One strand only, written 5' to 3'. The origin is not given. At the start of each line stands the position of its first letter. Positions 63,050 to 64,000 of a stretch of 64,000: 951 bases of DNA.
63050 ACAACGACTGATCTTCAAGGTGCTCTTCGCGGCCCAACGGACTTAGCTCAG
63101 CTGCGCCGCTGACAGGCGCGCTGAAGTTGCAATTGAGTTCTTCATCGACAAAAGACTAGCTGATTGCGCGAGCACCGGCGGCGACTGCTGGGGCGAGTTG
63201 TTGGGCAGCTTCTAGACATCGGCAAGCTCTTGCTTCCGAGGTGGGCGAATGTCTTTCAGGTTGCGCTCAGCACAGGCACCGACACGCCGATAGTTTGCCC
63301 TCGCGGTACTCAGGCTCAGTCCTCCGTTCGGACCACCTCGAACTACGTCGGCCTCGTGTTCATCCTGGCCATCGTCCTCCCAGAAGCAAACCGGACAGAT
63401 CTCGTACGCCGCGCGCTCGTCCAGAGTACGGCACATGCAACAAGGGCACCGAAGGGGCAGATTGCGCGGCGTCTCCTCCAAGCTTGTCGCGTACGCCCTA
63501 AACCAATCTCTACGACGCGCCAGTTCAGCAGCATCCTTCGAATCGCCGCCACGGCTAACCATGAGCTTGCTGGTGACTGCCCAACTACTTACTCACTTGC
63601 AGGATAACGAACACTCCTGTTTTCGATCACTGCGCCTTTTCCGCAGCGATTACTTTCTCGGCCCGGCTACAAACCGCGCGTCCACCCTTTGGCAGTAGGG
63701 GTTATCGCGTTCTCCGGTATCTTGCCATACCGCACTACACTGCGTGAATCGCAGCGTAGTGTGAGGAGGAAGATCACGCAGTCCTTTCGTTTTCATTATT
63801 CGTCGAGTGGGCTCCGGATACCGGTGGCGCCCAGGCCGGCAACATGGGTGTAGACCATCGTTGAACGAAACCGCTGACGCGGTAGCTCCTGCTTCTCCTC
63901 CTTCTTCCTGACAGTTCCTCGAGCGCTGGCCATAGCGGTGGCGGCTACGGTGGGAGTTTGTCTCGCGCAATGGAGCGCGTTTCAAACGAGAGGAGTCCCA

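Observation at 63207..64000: No intI or attI in the window: either the integrase lies just beyond 64,000, or this is a CALIN (cluster of attC sites lacking an integrase)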

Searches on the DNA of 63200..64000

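Call 67: search_rna_families(source=window, start=63200, end=64000, threshold=evalue, max_evalue=1)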
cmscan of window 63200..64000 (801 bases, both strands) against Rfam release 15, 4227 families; matches with E-value up to 1: 0.
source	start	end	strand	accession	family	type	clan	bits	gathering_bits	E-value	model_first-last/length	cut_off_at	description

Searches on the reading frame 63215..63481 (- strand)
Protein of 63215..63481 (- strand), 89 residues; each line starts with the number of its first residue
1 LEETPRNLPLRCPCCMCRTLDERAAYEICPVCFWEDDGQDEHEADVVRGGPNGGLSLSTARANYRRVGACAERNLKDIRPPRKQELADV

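Call 25: find_encoding_contigs(protein=window:63215-63481:-, flank=10000)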
Protein seq(89 aa) (89 aa): no gene with exactly this product is on record in the collection.

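Call 26: find_encoding_contigs(protein=window:63215-63436:-, flank=10000)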
Protein seq(74 aa) (74 aa): no gene with exactly this product is on record in the collection.

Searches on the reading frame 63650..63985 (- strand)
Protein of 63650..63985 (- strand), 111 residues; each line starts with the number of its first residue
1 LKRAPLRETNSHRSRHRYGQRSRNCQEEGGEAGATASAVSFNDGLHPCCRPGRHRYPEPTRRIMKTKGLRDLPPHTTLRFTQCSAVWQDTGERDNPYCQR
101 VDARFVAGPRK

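Call 45: find_encoding_contigs(protein=window:63650-63985:-, flank=10000)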
Protein window:63650-63985:- (111 aa): no gene with exactly this product is on record in the collection.

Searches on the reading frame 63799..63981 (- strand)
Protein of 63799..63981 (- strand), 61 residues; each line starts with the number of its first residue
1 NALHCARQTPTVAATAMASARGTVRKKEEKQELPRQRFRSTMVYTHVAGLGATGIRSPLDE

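Call 22: search_protein_families(library=pfam, proteins=[window:63799-63981:-], max_evalue=0.1)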
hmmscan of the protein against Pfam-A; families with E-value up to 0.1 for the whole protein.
window:63799-63981:- (61 aa): 0 families

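Call 23: search_solved_structures(query=window:63799-63981:-, max_evalue=10, show_alignments=3)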
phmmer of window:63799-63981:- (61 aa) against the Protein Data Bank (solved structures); distinct sequences matched with E-value up to 10: 1.
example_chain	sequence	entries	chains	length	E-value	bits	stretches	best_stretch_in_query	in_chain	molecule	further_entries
2a3v_A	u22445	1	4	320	0.12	16.3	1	30-60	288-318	site-specific recombinase IntI4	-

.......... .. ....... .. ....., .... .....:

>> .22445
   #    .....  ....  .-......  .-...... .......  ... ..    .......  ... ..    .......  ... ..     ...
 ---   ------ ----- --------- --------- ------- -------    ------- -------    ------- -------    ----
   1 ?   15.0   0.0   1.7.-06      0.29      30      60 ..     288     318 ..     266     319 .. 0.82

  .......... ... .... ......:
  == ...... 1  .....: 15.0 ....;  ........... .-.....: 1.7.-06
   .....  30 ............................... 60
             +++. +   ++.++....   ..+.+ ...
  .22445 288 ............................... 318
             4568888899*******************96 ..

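Call 24: search_protein_families(library=ncbifam, proteins=[window:63799-63981:-], max_evalue=10)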
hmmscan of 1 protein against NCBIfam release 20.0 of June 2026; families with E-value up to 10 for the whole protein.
window:63799-63981:- (61 aa): 2 families
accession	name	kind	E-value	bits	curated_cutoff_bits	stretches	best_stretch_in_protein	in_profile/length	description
TIGR02249.1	integrase_gron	subfamily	0.00019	20.9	265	1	32-60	285-313/315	integron integrase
NF011946.0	PRK15417.1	equivalog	0.026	13.7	435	1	30-60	298-328/337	integron integrase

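Call 28: find_homologous_proteins(query=window:63799-63981:-, max_evalue=10)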
Query seq(61 aa): no candidate shares three 5-residue words with the query. No homologue found.

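Call 51: search_protein_representatives(protein=window:63799-63981:-)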
Query: 61 residues. Proteins with E-value up to 0.001 (for the whole library): 3; up to 1e-10: 1; up to 1e-30: 0. The best 3 are listed.
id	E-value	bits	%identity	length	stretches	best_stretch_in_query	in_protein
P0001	7.6e-16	73.0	42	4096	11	11-59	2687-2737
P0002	8.0e-06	41.8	77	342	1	17-56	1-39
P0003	2.6e-05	40.2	-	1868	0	-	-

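Call 53: find_encoding_contigs(protein=P0002, flank=10000, max_places=6)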
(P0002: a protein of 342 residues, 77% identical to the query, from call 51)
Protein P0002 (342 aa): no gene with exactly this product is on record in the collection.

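Call 62: find_homologous_proteins(query=P0002, max_evalue=0.001)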
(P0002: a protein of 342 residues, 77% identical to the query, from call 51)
Query P0002 (342 aa): 38 proteins with E <= 0.001 among 8000 candidates.
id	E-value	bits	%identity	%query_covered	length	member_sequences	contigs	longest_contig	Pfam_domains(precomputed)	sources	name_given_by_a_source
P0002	6.7e-217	737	100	100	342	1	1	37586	-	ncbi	-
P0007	5.7e-53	199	65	42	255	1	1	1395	-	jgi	jgi:hypothetical protein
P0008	5.0e-52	196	65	45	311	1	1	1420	-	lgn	-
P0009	3.0e-51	193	51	59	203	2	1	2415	-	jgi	jgi:hypothetical protein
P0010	8.3e-51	192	66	41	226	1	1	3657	-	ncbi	-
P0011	8.9e-51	191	68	40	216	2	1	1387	-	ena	-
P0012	3.4e-50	190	66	40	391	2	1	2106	PF07591.16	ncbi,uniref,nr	ncbi:hypothetical protein Enr8_51150 [Blastopirellula retiformator]|uniref:Hint domain-containing pr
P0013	4.4e-50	189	66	41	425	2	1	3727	-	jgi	jgi:hypothetical protein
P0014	4.7e-50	189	65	41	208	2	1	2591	-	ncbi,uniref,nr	ncbi:hypothetical protein ALQ33_01458 [Pseudomonas syringae pv. philadelphi]|uniref:Uncharacterized 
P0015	7.7e-50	188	66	40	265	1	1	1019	-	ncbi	-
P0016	1.2e-49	188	62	44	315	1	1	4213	-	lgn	-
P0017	1.2e-49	188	70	39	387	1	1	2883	PF05488.19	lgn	-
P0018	1.3e-49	188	61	44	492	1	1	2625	-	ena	-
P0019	3.3e-49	186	65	40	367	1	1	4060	-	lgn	-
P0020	1.0e-48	185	48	65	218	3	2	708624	-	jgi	jgi:hypothetical protein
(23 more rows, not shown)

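Call 71: search_protein_families(library=pfam, max_evalue=0.01, proteins=[P0002])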
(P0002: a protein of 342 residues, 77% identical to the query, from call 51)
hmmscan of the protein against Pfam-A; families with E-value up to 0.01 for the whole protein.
P0002 (342 aa): 0 families

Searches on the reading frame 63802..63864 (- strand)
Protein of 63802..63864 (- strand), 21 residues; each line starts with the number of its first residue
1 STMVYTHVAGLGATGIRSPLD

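Call 64: search_protein_families(library=ncbifam, max_evalue=10, proteins=[window:63802-63864:-])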
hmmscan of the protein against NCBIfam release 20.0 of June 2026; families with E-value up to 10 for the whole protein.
seq(21 aa): 2 families
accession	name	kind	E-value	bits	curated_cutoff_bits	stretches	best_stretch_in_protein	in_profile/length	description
TIGR02249.1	integrase_gron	subfamily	0.00032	20.1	265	1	2-21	294-313/315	integron integrase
NF011946.0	PRK15417.1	equivalog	0.036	13.2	435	1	2-21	309-328/337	integron integrase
